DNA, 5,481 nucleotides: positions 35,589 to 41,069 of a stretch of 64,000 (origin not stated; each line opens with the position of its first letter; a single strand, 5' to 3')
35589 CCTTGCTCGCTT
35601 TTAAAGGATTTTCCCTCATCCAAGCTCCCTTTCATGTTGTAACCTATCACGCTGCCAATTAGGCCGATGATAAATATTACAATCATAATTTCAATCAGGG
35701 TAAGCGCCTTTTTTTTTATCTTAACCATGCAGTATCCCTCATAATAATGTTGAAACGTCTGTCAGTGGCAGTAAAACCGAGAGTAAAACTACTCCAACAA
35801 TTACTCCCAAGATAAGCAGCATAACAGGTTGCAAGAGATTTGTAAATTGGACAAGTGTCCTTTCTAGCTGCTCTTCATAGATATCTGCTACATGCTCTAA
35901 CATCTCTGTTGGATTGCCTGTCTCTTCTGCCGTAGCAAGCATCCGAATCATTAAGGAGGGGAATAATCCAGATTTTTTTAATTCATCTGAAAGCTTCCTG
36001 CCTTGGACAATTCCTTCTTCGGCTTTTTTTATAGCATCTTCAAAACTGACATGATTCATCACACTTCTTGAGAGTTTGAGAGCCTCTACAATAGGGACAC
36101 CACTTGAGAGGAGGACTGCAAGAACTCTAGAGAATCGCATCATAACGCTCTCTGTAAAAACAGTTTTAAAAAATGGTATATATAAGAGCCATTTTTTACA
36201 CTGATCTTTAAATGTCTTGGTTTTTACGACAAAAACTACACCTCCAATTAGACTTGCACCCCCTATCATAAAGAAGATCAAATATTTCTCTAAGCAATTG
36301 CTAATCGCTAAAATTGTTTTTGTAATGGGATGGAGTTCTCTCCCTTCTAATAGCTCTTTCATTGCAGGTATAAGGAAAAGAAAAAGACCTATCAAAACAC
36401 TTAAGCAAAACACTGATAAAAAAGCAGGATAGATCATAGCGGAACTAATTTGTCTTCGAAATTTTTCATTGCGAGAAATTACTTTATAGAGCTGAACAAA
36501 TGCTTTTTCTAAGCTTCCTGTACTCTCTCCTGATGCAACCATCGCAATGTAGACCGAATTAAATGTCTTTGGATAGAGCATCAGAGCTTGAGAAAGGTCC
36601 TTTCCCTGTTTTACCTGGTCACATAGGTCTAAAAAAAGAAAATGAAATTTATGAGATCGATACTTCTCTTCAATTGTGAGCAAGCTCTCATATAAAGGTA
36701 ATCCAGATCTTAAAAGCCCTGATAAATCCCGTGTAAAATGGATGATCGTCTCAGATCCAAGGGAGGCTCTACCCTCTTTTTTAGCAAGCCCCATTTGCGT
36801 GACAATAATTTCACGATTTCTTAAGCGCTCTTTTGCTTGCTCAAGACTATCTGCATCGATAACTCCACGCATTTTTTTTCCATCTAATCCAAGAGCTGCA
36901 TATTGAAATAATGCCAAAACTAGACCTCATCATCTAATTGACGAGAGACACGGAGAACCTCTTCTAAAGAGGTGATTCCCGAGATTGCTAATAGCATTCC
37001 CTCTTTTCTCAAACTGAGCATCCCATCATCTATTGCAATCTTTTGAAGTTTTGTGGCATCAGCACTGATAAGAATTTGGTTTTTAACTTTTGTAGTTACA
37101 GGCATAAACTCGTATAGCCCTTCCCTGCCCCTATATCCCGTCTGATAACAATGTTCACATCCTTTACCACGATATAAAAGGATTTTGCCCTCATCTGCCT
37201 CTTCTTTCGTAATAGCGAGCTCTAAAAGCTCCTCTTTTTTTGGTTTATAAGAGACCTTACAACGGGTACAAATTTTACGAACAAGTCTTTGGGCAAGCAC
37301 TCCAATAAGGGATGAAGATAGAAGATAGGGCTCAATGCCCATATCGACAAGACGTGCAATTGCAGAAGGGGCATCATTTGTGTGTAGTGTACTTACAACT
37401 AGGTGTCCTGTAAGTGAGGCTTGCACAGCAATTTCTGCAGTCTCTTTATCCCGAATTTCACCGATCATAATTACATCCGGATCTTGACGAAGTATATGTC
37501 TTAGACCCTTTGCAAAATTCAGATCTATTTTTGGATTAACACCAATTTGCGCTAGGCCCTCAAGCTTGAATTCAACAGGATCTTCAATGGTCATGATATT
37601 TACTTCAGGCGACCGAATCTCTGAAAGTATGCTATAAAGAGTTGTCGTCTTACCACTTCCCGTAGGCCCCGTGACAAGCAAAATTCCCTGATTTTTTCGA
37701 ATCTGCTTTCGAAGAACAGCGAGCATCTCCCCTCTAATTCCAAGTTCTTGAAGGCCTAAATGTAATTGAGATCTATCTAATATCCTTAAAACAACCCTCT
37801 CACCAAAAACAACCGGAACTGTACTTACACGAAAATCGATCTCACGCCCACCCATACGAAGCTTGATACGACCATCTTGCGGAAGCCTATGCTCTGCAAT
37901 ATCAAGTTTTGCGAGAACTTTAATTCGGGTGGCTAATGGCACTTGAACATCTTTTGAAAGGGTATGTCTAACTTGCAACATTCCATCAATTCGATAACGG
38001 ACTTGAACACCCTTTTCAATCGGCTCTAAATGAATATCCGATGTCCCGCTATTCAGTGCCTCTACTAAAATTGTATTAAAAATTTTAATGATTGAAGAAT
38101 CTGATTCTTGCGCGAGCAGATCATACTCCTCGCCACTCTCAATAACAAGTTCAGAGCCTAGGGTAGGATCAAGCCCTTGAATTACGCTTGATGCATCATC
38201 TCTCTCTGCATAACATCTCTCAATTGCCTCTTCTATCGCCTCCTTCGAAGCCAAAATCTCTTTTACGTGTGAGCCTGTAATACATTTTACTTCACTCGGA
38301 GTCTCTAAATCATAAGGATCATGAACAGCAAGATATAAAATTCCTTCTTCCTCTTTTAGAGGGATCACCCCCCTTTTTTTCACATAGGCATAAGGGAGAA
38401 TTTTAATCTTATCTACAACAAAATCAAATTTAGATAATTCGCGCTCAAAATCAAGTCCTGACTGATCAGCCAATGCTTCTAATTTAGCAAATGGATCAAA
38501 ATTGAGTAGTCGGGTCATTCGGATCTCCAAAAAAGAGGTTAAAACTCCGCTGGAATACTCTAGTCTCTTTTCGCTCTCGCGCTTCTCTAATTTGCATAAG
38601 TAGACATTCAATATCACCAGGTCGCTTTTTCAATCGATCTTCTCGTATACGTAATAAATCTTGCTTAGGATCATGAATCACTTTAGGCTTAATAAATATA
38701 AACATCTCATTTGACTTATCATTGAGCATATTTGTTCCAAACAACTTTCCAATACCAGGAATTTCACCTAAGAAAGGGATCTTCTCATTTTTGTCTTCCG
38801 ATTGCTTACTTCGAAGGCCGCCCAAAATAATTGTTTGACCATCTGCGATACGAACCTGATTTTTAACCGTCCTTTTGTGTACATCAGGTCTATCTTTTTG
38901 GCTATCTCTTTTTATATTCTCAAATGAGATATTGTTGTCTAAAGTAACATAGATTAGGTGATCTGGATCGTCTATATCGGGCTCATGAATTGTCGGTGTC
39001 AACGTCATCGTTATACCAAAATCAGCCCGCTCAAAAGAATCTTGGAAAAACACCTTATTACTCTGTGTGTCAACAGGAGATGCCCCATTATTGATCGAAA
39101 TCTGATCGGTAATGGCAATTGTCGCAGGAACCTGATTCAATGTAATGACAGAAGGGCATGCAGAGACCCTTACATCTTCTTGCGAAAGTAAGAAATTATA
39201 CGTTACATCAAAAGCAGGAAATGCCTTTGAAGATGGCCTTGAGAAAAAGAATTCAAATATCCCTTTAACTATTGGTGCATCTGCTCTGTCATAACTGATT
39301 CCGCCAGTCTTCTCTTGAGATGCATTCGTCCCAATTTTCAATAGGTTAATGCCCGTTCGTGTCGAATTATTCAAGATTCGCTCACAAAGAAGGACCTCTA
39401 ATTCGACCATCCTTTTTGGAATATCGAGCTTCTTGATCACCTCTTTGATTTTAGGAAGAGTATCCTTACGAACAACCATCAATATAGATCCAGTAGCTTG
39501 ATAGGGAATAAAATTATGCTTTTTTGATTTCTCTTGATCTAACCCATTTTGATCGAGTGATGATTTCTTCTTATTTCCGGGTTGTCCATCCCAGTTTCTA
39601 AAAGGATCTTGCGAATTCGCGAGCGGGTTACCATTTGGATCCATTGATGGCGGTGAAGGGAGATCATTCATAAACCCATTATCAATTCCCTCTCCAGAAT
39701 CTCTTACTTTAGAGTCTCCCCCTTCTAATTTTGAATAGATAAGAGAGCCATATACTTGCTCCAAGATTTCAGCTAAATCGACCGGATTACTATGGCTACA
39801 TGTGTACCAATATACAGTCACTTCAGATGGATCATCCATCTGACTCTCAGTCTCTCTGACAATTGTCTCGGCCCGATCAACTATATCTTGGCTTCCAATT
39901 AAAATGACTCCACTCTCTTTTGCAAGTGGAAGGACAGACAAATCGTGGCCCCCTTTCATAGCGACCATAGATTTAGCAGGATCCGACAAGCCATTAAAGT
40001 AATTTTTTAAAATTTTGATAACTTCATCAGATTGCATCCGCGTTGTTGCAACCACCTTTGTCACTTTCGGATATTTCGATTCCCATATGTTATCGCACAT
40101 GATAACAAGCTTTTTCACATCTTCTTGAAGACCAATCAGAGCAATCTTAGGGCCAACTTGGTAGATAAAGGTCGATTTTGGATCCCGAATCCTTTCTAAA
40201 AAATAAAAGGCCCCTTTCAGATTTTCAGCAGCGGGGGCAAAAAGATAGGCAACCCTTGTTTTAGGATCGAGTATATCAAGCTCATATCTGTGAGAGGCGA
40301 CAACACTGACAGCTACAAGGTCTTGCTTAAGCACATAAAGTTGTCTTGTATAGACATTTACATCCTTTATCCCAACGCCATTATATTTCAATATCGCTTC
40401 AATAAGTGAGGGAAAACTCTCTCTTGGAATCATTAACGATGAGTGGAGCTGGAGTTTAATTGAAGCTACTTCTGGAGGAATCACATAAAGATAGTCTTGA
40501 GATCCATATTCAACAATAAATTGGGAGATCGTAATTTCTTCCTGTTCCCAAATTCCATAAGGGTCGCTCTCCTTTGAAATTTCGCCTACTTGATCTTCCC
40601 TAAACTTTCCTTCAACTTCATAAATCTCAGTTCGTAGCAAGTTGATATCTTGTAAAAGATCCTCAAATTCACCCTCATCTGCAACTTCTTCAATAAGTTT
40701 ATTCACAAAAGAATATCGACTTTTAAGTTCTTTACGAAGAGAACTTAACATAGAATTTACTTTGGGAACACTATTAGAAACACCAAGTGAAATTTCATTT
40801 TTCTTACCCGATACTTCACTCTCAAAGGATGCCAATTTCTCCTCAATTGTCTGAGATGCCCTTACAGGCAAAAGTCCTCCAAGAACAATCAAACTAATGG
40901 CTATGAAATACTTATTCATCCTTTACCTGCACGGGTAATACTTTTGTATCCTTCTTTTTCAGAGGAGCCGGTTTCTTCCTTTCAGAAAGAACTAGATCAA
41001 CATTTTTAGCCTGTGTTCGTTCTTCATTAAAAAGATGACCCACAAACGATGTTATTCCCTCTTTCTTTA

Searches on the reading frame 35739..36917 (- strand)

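Call 39: search_protein_families(library=pfam, proteins=[window:35739-36917:-], max_evalue=0.00001)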
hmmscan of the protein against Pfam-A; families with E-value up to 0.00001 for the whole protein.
window:35739-36917:- (392 aa): 1 family
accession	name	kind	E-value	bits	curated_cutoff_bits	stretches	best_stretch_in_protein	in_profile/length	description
PF00482.28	T2SSF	-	3.5e-55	185.7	25.2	2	262-384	1-125/125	Type II secretion system (T2SS), protein F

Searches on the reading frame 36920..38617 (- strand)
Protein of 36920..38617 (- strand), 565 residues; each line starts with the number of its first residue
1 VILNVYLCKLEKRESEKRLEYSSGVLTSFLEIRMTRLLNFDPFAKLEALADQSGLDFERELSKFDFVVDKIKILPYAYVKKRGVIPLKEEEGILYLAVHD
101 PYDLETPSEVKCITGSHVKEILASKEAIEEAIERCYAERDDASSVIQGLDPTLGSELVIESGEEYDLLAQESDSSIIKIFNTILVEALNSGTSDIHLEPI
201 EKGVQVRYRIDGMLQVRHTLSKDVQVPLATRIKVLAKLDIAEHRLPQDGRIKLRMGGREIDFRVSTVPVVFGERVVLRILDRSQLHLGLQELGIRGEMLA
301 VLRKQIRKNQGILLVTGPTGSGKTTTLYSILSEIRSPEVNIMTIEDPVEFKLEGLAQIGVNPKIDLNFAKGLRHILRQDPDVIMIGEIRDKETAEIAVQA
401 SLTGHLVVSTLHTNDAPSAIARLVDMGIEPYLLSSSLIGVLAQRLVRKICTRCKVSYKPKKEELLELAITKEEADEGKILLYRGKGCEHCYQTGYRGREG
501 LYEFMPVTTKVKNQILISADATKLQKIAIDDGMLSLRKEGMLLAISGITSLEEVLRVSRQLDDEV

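Call 38: search_protein_families(library=pfam, proteins=[window:36920-38617:-], max_evalue=0.00001)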
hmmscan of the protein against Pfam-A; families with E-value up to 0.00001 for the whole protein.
window:36920-38617:- (565 aa): 2 families
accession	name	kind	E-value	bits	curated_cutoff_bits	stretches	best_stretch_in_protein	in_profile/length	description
PF00437.27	T2SSE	-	5e-135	450.3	24.9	1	170-556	2-370/370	Type II/IV secretion system protein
PF05157.20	MshEN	-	2.6e-15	56.6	23.1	1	70-140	15-88/90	MshEN domain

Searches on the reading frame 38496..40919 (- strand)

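Call 39: search_protein_families(library=pfam, proteins=[window:38496-40919:-], max_evalue=0.00001)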
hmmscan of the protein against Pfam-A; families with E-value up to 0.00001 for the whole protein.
window:38496-40919:- (807 aa): 2 families
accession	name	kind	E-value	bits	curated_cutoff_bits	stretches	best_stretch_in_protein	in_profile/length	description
PF00263.26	Secretin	-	8.5e-35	120.3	27.5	1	579-748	4-168/169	Bacterial type II and III secretion system protein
PF03958.22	Secretin_N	-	3e-10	40.6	28.2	1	372-503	4-68/69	Bacterial type II/III secretion system short domain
